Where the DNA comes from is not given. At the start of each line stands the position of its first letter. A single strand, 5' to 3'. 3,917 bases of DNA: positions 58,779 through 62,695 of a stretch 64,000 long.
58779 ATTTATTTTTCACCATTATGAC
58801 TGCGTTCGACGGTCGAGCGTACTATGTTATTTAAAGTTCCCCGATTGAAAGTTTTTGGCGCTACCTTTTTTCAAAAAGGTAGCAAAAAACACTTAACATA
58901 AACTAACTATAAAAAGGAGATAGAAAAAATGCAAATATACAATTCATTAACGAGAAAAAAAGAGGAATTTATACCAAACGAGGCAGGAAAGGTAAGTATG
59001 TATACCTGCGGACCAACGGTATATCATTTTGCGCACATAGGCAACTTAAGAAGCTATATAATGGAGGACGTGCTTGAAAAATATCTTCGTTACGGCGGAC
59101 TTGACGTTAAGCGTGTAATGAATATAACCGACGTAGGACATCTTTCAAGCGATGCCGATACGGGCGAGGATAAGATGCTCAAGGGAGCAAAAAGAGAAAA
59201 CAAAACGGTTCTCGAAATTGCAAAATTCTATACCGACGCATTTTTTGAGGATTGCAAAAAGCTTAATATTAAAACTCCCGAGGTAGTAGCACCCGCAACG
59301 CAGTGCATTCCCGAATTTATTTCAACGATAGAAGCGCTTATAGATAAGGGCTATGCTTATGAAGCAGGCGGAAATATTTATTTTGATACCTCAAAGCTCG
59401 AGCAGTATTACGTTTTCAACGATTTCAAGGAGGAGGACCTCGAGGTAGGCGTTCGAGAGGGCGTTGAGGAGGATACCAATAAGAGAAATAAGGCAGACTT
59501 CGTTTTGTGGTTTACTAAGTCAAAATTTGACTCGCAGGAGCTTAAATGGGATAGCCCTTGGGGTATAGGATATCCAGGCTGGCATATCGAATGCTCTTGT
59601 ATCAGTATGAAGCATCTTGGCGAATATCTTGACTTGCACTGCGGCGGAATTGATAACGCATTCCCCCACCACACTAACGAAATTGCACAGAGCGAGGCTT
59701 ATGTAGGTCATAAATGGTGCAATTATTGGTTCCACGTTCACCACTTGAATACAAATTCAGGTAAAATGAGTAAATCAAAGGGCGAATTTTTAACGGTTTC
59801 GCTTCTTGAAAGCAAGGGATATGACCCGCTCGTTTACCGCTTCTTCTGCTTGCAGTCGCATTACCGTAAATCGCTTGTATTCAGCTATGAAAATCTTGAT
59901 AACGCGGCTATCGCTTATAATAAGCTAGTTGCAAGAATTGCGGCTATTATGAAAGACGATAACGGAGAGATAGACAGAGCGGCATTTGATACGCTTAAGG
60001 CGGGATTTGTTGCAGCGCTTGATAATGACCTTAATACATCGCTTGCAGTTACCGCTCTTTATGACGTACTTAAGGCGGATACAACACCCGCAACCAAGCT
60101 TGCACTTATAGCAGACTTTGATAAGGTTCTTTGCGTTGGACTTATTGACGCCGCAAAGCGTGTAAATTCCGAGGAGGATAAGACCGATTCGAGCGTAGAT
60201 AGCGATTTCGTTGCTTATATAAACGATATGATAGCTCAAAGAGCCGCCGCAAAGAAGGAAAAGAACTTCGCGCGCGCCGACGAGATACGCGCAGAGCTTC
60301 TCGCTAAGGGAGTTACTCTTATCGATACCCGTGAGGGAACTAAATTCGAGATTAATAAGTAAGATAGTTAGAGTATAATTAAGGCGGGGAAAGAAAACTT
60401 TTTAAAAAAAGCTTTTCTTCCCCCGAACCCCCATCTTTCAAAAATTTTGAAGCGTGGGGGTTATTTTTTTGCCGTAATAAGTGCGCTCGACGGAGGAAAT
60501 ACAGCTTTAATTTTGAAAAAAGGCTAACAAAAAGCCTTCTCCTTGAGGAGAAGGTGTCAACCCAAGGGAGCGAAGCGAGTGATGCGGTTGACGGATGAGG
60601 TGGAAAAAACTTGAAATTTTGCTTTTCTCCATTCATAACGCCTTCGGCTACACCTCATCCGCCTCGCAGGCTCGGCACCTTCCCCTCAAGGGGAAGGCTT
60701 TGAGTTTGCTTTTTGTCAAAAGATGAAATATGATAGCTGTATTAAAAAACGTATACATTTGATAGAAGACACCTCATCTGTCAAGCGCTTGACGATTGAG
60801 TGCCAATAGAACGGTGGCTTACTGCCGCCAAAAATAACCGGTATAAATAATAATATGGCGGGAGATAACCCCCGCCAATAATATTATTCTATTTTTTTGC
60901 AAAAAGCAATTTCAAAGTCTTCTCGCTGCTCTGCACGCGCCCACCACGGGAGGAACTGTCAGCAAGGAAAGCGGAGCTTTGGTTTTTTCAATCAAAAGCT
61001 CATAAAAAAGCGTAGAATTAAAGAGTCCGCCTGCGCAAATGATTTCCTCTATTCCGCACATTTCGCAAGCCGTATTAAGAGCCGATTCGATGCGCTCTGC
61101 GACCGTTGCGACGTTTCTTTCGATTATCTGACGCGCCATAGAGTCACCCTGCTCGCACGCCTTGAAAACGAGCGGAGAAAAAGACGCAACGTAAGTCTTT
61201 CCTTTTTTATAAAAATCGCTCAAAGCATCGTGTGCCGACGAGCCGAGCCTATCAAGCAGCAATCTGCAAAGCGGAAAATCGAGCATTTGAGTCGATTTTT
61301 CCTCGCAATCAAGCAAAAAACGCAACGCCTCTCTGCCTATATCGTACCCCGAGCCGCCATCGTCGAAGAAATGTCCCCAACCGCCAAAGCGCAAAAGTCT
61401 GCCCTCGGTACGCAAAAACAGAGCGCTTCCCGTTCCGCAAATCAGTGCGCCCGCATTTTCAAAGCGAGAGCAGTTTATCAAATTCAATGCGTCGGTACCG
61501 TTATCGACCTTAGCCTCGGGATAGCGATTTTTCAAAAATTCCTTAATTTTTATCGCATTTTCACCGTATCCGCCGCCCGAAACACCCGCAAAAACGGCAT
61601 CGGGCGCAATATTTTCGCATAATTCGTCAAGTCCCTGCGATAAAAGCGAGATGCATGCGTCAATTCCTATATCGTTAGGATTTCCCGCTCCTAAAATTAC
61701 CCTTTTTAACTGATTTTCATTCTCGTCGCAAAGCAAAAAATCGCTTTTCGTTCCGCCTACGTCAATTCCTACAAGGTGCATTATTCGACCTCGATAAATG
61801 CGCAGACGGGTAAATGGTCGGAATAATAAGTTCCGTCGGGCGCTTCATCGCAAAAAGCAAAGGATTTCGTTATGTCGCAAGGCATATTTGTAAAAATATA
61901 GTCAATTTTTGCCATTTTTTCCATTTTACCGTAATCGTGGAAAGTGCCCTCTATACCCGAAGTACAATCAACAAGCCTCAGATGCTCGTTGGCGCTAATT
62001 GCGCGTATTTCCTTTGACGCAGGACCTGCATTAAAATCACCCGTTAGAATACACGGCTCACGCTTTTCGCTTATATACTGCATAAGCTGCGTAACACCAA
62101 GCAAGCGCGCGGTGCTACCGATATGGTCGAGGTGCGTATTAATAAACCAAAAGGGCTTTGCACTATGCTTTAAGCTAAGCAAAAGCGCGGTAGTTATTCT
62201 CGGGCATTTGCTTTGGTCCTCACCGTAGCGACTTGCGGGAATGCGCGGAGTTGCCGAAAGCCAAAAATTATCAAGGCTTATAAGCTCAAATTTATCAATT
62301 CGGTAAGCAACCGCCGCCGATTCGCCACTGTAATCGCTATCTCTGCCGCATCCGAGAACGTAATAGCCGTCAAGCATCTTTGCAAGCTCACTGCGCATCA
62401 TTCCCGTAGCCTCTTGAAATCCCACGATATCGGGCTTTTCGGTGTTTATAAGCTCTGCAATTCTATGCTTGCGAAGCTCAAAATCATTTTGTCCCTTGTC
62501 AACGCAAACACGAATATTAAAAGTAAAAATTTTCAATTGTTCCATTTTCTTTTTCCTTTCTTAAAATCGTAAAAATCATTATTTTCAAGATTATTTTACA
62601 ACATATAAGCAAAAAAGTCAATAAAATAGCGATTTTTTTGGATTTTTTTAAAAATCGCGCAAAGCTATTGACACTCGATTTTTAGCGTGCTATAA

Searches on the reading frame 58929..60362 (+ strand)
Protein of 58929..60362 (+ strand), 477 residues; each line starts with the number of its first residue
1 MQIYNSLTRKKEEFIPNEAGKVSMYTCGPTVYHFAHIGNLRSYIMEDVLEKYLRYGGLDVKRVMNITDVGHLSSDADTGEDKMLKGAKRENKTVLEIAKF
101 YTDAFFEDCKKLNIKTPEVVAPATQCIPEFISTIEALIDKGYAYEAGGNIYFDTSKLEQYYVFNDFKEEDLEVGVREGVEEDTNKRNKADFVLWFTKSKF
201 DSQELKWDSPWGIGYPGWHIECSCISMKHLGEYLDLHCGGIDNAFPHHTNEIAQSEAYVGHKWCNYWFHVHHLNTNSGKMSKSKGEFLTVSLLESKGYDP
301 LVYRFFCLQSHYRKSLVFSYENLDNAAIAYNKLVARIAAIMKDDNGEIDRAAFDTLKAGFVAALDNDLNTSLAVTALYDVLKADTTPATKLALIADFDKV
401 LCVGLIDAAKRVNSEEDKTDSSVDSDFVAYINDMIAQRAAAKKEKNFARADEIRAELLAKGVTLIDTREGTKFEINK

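Call 5: search_protein_families(library=pfam, proteins=[window:58929-60362:+], max_evalue=0.1)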
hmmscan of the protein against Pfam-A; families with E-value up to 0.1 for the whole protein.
window:58929-60362:+ (477 aa): 8 families
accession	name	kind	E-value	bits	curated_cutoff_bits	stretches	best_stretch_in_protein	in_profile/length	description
PF01406.26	tRNA-synt_1e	-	2.6e-93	313.1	27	1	16-326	4-299/301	tRNA synthetases class I (C) catalytic domain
PF09334.17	tRNA-synt_1g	-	1.5e-07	31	20.1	2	35-156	14-126/391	tRNA synthetases class I (M)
PF23493.1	CysS_C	-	9.2e-05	22.9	23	1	425-464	2-41/51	Cysteinyl-tRNA ligase anticodon binding domain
PF09190.17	DALR_2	-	0.00024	22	22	1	360-383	2-25/57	DALR domain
PF01921.24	tRNA-synt_1f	-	0.00028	20.3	27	1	272-338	276-340/360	tRNA synthetases class I (K)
PF18662.7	HTH_56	-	0.037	14.5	26.2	1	40-92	45-98/111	Cch helix turn helix domain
PF00750.26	tRNA-synt_1d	-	0.052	13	23.3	1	17-71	17-71/349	tRNA synthetases class I (R), catalytic domain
PF00749.27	tRNA-synt_1c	-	0.069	12.5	23.4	0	101-146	52-97/314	tRNA synthetases class I (E and Q), catalytic domain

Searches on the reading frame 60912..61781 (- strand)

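Call 81: search_protein_families(library=pfam, proteins=[window:60912-61781:-], max_evalue=0.001)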
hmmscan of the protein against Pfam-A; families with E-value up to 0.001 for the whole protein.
window:60912-61781:- (289 aa): 2 families
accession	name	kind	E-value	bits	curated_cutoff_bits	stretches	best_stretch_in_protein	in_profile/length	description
PF01869.26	BcrAD_BadFG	-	1.7e-23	83.9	31.5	1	4-263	1-240/271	BadF/BadG/BcrA/BcrD ATPase family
PF00480.26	ROK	-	5.5e-05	23.3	22.9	0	205-268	200-259/294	ROK family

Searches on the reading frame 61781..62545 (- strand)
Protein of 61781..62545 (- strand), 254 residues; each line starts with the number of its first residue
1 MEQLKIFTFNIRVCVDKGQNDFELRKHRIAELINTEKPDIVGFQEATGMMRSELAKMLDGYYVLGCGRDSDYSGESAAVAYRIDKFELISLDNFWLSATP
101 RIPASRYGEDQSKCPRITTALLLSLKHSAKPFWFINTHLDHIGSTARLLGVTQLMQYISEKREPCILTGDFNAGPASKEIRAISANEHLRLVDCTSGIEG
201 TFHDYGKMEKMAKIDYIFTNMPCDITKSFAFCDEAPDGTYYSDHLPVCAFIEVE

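Call 81: search_protein_families(library=pfam, proteins=[window:61781-62545:-], max_evalue=0.001)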
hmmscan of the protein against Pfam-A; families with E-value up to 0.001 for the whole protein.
window:61781-62545:- (254 aa): 2 families
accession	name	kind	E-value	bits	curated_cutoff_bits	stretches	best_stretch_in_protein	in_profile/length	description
PF03372.29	Exo_endo_phos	-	5.3e-15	56.2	24.5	1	8-244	2-225/225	Endonuclease/Exonuclease/phosphatase family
PF14529.12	Exo_endo_phos_2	-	0.00073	19.8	27.4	0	153-247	20-116/117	Endonuclease-reverse transcriptase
